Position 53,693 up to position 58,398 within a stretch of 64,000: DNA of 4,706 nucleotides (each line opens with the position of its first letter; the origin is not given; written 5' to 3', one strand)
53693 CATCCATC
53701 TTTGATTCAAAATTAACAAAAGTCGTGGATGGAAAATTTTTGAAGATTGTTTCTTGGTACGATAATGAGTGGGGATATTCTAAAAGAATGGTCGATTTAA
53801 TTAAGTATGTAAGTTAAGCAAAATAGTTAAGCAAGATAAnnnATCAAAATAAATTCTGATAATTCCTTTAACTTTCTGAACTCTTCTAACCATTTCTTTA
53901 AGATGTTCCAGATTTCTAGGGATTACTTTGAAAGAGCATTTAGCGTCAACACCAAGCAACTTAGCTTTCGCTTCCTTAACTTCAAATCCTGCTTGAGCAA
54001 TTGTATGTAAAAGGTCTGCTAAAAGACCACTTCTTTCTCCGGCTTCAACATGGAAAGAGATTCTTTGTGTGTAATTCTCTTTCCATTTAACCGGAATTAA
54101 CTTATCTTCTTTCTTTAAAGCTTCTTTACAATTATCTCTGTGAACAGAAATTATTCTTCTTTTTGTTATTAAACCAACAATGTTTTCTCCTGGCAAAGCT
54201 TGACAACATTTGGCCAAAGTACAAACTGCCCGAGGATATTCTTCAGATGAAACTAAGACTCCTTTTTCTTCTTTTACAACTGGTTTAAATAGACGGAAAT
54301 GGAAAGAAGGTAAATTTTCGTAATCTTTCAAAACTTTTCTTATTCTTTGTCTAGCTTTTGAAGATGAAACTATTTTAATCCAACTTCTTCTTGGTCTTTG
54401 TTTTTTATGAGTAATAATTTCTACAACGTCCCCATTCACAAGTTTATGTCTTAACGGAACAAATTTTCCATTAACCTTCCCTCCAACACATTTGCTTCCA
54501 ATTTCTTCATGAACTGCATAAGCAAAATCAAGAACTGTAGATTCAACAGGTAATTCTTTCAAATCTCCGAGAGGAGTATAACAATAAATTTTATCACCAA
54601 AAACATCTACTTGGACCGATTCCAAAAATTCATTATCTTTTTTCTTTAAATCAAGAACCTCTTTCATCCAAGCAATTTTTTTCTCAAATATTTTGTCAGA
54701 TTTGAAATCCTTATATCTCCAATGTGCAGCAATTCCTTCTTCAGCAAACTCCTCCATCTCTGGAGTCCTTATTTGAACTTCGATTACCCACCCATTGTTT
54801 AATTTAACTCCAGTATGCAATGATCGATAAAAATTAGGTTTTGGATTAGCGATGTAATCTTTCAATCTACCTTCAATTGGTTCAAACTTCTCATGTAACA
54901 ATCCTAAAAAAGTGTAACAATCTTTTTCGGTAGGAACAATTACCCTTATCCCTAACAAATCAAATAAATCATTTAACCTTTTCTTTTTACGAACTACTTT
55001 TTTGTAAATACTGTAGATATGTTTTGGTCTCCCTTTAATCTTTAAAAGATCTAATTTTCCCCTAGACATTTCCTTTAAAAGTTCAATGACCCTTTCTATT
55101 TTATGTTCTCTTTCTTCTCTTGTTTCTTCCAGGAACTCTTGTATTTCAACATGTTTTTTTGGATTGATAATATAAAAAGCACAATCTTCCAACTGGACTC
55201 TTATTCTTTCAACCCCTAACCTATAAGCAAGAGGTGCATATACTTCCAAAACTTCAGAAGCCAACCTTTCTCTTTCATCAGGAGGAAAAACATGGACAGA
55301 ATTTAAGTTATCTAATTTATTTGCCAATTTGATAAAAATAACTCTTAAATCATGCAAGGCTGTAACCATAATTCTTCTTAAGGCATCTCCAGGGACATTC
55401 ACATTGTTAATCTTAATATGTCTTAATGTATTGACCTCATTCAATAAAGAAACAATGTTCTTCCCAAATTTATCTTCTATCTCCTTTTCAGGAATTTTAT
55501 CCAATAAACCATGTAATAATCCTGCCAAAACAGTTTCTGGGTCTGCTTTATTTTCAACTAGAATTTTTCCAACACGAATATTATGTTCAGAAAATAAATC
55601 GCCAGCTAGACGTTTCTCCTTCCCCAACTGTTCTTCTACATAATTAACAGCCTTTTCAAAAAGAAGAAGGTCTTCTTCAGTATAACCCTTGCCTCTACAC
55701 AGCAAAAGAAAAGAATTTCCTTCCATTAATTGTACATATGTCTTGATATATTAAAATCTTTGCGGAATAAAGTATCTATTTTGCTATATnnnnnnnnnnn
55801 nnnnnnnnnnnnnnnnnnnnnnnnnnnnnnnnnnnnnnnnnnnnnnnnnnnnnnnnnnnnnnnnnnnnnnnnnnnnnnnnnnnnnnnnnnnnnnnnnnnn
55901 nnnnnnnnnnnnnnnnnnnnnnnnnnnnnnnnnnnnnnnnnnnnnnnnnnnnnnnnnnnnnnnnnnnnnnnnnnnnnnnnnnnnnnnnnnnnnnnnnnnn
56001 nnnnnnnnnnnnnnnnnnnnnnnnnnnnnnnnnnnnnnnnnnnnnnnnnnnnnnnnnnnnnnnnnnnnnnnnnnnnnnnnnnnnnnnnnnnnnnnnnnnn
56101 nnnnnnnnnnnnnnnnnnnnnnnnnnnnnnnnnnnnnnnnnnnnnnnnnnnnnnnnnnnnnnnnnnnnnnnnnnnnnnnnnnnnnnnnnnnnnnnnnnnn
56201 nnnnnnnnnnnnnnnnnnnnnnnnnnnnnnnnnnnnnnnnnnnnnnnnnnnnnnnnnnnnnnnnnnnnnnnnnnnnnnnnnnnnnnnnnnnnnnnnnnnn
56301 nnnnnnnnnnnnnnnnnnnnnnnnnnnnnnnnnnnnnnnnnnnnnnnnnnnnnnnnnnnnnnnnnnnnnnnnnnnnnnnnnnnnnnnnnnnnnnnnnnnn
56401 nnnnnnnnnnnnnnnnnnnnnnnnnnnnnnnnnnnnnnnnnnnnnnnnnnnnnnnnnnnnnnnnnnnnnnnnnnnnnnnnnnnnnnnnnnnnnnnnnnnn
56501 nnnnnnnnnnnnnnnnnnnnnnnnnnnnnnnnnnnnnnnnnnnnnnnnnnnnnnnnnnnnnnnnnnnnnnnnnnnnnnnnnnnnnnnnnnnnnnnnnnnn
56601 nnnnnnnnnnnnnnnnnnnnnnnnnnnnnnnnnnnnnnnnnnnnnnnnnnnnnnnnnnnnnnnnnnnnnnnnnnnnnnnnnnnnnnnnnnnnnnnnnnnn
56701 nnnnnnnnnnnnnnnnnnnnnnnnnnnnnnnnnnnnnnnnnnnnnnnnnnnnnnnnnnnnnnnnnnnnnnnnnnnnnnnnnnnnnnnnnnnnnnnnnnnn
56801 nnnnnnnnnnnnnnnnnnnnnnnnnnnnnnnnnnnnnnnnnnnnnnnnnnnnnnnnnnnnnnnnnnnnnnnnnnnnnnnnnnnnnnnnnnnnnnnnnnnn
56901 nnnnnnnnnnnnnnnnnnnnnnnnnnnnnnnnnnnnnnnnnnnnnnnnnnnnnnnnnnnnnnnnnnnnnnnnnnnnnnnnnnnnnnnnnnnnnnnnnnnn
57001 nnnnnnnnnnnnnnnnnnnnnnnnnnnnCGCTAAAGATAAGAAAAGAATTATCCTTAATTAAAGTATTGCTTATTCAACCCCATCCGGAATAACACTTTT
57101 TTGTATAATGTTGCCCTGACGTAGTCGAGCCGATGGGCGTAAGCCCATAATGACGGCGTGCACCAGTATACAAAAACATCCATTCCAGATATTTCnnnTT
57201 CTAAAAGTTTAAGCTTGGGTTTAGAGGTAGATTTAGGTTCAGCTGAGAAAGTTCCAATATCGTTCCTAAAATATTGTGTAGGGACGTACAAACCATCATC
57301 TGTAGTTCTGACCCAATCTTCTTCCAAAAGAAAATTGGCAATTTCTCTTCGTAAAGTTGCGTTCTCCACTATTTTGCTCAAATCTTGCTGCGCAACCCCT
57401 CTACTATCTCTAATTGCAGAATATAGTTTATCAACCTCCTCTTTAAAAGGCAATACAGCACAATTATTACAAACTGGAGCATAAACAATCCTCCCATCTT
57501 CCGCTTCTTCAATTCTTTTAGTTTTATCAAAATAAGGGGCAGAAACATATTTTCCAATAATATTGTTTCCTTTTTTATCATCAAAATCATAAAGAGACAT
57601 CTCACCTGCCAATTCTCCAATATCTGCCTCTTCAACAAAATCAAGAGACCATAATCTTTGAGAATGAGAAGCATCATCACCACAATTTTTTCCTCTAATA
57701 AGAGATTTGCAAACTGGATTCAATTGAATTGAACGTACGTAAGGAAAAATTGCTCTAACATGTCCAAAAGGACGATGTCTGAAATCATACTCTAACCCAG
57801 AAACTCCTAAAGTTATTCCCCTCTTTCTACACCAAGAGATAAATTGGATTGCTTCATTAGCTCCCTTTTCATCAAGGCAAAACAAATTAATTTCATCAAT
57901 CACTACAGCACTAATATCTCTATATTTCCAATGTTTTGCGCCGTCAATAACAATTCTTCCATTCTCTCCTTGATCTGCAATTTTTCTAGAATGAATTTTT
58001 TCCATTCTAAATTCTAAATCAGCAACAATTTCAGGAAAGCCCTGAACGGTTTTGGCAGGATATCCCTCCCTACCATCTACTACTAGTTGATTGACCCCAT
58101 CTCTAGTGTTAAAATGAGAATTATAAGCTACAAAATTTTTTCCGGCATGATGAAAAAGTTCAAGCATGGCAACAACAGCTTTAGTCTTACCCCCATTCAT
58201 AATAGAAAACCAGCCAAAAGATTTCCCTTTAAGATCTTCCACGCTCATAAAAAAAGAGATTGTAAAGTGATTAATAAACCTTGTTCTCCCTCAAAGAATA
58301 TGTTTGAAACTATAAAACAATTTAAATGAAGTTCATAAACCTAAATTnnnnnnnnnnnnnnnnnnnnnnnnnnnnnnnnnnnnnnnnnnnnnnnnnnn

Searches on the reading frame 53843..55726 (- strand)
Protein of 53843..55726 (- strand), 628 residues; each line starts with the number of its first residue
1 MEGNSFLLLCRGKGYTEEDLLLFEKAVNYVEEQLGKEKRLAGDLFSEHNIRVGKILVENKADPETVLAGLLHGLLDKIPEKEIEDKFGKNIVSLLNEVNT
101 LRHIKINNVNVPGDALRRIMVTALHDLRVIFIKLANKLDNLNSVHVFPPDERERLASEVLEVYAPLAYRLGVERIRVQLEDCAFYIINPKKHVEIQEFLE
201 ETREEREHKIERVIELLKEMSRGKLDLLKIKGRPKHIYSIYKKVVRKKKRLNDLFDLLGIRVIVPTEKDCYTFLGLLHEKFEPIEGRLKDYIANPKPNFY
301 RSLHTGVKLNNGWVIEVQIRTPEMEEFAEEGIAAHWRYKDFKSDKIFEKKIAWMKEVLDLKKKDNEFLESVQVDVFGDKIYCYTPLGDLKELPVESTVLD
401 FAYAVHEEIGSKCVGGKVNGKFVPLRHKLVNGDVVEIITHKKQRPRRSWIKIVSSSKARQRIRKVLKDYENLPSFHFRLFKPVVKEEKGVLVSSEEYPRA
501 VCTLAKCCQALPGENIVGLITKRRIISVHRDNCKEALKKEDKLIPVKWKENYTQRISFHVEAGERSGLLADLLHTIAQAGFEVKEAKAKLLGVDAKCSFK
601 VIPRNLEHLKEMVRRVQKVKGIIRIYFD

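Call 35: search_protein_families(library=pfam, proteins=[window:53843-55726:-], max_evalue=0.0001)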
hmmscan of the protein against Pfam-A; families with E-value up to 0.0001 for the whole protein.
window:53843-55726:- (628 aa): 4 families
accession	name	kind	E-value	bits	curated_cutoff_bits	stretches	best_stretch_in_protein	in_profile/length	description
PF04607.23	RelA_SpoT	-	2.8e-39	134.3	27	1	232-340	1-110/113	Region found in RelA / SpoT proteins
PF13328.12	HD_4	-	8.8e-29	100.7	27.2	1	26-172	1-155/156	HD domain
PF02824.27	TGS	-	1e-20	73.9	22.2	1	380-439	1-60/60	TGS domain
PF13291.12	ACT_4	-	5.4e-08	33.8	27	1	556-626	7-79/80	ACT domain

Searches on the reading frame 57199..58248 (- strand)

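Call 35: search_protein_families(library=pfam, proteins=[window:57199-58248:-], max_evalue=0.0001)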
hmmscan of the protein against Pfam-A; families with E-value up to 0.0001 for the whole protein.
window:57199-58248:- (350 aa): 1 family
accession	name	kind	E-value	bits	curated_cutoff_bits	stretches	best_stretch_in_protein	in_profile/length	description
PF00265.24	TK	-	1.7e-11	44.7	20.6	1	97-200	63-154/176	Thymidine kinase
